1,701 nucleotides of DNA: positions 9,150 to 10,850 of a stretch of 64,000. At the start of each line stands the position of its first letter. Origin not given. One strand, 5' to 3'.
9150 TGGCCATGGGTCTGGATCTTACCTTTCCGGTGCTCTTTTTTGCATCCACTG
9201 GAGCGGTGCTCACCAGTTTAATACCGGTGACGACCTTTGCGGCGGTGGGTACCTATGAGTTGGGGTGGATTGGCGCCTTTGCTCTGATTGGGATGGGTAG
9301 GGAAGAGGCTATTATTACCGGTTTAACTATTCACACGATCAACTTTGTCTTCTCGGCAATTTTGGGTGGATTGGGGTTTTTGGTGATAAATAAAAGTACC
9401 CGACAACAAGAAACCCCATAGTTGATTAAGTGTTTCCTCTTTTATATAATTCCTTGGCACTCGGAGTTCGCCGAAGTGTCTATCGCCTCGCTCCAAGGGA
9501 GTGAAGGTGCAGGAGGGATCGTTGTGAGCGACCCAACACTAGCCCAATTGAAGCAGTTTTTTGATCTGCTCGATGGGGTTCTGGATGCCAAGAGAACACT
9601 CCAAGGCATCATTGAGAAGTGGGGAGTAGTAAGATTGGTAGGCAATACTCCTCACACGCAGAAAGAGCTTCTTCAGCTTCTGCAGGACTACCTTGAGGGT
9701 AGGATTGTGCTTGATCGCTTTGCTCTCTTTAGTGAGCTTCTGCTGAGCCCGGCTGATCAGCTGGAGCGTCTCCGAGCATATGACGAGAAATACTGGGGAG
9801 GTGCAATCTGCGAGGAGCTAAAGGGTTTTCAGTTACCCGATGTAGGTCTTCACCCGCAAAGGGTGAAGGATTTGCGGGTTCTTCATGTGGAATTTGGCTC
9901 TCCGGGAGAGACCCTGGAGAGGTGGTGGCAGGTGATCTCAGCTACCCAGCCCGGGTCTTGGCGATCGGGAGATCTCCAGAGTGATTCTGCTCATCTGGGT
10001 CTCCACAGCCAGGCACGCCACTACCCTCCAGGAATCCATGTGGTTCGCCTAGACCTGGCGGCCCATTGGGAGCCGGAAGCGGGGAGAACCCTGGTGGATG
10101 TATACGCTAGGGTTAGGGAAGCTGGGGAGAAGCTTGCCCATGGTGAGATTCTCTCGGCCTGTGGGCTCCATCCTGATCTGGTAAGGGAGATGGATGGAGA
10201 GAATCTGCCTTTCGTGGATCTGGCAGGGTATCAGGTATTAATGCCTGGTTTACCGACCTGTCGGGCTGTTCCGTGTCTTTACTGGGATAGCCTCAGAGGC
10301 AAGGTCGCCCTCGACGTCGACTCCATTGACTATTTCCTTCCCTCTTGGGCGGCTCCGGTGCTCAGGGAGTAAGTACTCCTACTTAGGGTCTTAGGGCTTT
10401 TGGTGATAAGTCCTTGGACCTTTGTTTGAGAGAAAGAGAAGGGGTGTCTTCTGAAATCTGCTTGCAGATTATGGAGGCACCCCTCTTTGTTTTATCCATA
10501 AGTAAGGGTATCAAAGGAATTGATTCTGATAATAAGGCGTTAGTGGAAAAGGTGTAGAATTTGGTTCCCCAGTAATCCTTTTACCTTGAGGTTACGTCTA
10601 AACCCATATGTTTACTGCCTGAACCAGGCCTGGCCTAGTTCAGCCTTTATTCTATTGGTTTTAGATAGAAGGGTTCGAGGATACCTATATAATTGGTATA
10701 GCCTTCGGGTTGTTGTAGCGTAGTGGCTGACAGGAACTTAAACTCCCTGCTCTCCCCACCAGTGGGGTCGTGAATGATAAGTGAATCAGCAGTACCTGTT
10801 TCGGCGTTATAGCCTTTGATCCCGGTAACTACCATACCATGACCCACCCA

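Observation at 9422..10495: Compositionally anomalous GC-rich ~0.95 kb segment carrying a 316 aa ORF of unknown function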

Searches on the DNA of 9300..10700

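Call 24: search_rna_families(source=window, start=9300, end=10700, threshold=evalue, max_evalue=1)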
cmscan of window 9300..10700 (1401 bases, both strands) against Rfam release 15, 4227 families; matches with E-value up to 1: 0.
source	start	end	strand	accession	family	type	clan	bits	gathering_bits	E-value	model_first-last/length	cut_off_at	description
